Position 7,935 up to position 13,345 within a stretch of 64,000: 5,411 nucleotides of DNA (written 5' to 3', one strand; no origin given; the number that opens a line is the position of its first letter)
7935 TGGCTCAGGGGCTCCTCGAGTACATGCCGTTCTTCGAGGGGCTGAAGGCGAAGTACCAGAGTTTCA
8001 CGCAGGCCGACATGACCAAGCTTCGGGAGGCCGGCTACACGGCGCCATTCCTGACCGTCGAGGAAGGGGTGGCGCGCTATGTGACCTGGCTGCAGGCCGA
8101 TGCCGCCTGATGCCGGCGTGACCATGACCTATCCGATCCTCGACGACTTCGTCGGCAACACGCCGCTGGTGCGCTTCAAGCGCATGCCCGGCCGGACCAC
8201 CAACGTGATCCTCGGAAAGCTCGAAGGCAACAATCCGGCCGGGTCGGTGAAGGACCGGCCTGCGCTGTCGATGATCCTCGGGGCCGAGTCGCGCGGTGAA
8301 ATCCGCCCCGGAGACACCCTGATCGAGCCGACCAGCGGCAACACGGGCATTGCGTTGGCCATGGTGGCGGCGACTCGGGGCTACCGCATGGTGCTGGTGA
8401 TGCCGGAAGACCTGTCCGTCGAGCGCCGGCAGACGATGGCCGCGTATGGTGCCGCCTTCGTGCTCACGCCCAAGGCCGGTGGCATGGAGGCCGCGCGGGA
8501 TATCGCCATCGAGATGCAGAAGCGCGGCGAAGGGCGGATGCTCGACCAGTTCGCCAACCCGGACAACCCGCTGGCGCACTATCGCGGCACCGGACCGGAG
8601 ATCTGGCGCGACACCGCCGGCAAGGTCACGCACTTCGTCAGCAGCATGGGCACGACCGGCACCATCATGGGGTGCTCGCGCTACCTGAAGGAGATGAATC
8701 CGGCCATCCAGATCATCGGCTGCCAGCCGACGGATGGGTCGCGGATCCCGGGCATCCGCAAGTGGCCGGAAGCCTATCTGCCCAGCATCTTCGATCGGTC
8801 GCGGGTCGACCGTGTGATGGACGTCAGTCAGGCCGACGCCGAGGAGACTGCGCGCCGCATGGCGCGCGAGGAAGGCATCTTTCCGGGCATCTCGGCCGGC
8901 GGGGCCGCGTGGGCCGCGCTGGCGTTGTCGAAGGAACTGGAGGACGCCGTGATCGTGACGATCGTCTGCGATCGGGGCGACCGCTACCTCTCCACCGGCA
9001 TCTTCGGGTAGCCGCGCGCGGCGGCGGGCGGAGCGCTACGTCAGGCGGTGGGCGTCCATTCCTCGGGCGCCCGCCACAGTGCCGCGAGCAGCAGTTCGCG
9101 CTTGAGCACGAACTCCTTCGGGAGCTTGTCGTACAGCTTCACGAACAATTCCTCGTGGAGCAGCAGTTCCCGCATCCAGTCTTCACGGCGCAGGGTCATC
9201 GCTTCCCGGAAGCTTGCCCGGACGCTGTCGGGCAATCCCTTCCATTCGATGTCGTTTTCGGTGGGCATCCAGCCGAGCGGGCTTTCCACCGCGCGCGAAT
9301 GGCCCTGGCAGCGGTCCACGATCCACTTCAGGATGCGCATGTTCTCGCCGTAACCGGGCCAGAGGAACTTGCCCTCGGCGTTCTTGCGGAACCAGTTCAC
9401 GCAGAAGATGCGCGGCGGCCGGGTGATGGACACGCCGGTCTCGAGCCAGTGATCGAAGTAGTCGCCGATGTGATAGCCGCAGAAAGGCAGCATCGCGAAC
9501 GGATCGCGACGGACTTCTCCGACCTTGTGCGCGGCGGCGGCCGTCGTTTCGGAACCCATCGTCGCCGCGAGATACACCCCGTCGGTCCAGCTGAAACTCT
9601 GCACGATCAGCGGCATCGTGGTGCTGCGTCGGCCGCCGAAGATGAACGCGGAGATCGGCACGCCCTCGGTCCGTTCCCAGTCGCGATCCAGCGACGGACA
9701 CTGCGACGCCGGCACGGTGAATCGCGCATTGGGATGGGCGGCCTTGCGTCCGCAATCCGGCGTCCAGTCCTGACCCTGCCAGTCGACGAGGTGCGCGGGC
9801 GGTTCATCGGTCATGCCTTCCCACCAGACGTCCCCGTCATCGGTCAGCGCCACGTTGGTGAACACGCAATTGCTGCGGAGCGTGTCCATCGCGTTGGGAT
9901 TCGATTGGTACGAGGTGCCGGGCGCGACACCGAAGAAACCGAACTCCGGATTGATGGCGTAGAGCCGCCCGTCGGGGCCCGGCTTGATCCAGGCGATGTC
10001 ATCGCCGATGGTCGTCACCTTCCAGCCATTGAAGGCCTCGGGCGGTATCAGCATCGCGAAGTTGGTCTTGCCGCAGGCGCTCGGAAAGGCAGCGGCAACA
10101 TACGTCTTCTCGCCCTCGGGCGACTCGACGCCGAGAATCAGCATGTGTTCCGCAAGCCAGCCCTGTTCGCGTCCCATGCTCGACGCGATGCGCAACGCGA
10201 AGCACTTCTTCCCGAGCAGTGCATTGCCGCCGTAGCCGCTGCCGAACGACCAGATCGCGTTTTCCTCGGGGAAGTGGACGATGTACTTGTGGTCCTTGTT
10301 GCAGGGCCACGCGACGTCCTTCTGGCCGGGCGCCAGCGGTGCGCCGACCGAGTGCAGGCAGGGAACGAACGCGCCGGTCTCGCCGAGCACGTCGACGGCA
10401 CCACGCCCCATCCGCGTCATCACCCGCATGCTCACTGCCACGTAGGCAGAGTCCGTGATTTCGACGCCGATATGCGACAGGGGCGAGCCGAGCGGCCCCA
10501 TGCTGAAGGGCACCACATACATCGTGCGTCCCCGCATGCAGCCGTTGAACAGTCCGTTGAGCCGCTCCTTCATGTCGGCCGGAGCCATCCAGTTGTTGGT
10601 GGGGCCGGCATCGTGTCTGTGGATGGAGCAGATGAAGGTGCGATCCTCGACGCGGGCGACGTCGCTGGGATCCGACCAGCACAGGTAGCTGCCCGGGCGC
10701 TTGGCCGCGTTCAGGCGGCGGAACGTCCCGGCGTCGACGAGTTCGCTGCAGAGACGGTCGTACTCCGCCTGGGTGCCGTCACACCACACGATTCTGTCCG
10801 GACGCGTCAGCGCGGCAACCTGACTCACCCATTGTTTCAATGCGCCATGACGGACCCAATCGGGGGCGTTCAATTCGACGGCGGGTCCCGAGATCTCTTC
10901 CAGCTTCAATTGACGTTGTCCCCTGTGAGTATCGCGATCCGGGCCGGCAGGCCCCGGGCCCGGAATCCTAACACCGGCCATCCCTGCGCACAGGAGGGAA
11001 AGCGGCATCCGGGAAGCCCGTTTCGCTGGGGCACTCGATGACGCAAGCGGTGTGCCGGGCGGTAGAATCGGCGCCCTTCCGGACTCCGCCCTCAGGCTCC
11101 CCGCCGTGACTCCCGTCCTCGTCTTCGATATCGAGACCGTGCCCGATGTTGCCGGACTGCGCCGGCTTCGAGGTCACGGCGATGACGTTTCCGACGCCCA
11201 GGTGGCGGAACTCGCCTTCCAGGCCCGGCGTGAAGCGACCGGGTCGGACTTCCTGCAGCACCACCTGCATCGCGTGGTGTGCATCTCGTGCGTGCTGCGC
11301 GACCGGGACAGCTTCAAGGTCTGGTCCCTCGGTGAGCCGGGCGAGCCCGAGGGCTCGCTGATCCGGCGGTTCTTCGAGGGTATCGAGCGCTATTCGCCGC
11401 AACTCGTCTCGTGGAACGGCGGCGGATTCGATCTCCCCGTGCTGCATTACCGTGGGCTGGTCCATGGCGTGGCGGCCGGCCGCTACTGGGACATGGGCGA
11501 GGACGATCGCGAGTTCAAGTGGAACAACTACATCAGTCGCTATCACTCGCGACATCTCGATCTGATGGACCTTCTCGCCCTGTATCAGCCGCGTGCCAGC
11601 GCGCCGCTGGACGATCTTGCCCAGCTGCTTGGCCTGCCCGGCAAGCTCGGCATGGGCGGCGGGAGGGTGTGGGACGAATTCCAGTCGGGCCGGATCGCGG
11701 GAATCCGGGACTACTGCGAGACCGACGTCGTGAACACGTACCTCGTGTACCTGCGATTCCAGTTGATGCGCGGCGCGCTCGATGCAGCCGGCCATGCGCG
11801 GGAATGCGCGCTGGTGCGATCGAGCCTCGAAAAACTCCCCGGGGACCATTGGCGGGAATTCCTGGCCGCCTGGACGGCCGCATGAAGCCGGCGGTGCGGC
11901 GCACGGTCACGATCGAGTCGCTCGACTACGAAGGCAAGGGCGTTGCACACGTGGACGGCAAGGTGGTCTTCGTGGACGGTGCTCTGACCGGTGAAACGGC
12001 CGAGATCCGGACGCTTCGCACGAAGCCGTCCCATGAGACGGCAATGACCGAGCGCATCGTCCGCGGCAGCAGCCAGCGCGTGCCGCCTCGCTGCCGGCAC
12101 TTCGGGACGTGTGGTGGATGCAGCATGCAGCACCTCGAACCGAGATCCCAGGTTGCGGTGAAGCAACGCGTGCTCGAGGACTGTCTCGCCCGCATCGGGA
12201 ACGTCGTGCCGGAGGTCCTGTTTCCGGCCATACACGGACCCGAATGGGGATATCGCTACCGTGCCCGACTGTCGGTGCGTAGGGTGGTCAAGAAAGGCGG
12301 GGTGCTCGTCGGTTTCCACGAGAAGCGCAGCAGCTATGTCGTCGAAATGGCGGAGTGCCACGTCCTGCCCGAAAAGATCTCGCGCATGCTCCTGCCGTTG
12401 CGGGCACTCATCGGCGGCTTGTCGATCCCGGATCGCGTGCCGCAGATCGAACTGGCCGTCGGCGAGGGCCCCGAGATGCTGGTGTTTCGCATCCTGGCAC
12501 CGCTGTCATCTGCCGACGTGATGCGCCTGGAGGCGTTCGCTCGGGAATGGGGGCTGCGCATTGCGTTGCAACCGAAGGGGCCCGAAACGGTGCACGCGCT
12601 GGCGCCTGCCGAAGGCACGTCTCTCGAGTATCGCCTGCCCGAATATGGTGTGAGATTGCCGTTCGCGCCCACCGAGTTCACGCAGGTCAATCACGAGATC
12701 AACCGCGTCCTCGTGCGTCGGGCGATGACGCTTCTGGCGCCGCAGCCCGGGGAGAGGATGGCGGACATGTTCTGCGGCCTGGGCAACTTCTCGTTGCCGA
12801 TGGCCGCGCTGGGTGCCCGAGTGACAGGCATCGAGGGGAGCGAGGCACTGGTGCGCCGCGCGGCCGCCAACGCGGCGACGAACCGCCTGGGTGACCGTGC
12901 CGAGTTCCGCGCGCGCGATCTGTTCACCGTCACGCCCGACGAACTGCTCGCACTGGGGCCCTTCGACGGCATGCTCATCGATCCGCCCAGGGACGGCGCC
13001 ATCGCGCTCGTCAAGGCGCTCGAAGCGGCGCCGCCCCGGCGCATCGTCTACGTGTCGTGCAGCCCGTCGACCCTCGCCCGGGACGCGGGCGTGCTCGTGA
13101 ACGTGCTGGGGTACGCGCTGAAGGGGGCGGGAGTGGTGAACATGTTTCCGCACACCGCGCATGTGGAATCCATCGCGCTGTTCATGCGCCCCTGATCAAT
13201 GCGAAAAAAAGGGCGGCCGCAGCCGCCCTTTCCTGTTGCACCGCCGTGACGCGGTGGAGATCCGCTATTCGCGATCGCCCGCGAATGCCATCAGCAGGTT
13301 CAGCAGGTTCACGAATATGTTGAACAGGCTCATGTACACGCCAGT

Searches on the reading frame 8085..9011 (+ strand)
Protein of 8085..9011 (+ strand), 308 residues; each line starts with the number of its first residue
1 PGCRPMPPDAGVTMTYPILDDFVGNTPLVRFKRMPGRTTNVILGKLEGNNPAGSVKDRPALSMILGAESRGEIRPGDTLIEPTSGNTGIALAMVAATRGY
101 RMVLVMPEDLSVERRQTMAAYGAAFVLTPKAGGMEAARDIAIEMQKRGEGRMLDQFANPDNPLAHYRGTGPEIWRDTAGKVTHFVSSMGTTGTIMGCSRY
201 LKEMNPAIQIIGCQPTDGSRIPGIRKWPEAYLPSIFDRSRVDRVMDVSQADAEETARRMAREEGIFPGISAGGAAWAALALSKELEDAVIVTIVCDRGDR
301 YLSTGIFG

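Call 13: search_protein_families(library=pfam, proteins=[window:8085-9011:+], max_evalue=0.01)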
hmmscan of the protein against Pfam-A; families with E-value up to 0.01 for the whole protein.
window:8085-9011:+ (308 aa): 1 family
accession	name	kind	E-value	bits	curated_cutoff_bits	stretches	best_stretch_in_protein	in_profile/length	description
PF00291.31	PALP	-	1.3e-68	231.9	35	1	21-296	3-295/295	Pyridoxal-phosphate dependent enzyme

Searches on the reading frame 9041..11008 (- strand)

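Call 13: search_protein_families(library=pfam, proteins=[window:9041-11008:-], max_evalue=0.01)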
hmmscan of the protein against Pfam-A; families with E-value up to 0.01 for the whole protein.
window:9041-11008:- (655 aa): 2 families
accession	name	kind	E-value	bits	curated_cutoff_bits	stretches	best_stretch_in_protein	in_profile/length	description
PF00821.23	PEPCK_GTP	-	1.4e-165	550.8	23.8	1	284-636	1-350/357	Phosphoenolpyruvate carboxykinase C-terminal P-loop domain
PF17297.7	PEPCK_N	-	8.4e-104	346.4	23.8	1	59-280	1-218/218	Phosphoenolpyruvate carboxykinase N-terminal domain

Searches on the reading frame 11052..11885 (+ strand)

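Call 13: search_protein_families(library=pfam, proteins=[window:11052-11885:+], max_evalue=0.01)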
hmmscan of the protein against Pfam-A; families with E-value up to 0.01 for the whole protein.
window:11052-11885:+ (277 aa): 3 families
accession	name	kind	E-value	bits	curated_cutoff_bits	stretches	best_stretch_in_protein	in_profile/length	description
PF10108.15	DNA_pol_B_exo2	-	1e-94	316.6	24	1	65-274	1-213/213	Predicted 3'-5' exonuclease related to the exonuclease domain of PolB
PF13482.12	RNase_H_2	-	4e-09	37.1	22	1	68-233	10-161/165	RNase_H superfamily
PF03104.25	DNA_pol_B_exo1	-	0.0013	18.6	23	1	99-135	142-179/242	DNA polymerase family B, exonuclease domain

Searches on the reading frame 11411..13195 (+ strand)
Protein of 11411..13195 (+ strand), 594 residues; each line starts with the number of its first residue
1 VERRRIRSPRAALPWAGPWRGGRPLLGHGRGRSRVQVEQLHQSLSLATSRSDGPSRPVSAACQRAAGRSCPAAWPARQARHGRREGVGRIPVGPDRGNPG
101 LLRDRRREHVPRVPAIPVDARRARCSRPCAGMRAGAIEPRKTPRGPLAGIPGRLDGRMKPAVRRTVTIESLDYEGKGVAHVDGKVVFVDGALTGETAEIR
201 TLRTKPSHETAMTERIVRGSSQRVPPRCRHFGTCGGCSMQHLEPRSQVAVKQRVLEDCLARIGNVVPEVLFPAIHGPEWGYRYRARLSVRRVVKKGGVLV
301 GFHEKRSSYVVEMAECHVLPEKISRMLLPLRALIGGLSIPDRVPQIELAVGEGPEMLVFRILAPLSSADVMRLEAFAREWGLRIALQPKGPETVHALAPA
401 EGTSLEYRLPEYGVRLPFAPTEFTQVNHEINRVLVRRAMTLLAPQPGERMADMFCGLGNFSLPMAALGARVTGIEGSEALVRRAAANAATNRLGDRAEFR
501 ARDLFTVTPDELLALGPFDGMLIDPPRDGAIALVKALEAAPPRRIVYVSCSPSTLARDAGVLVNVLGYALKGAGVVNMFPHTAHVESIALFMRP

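Call 13: search_protein_families(library=pfam, proteins=[window:11411-13195:+], max_evalue=0.01)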
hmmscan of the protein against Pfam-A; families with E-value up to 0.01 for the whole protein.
window:11411-13195:+ (594 aa): 6 families
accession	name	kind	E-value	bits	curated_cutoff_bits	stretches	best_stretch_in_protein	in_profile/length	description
PF05958.17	tRNA_U5-meth_tr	-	1.2e-13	51.2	23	1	421-590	177-353/357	tRNA (Uracil-5-)-methyltransferase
PF01938.26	TRAM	-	9e-08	32.3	21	1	164-204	8-51/61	TRAM domain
PF13847.12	Methyltransf_31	-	1.2e-06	28.7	27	1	446-524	3-81/145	Methyltransferase domain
PF13649.12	Methyltransf_25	-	1.5e-05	26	27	1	452-507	3-58/97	Methyltransferase domain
PF02475.24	TRM5-TYW2_MTfase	-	0.00029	21.2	28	1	436-503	27-95/164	TRM5/TYW2 methyltransferase domain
PF08241.18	Methyltransf_11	-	0.00037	21.5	21.2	0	455-504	5-51/95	Methyltransferase domain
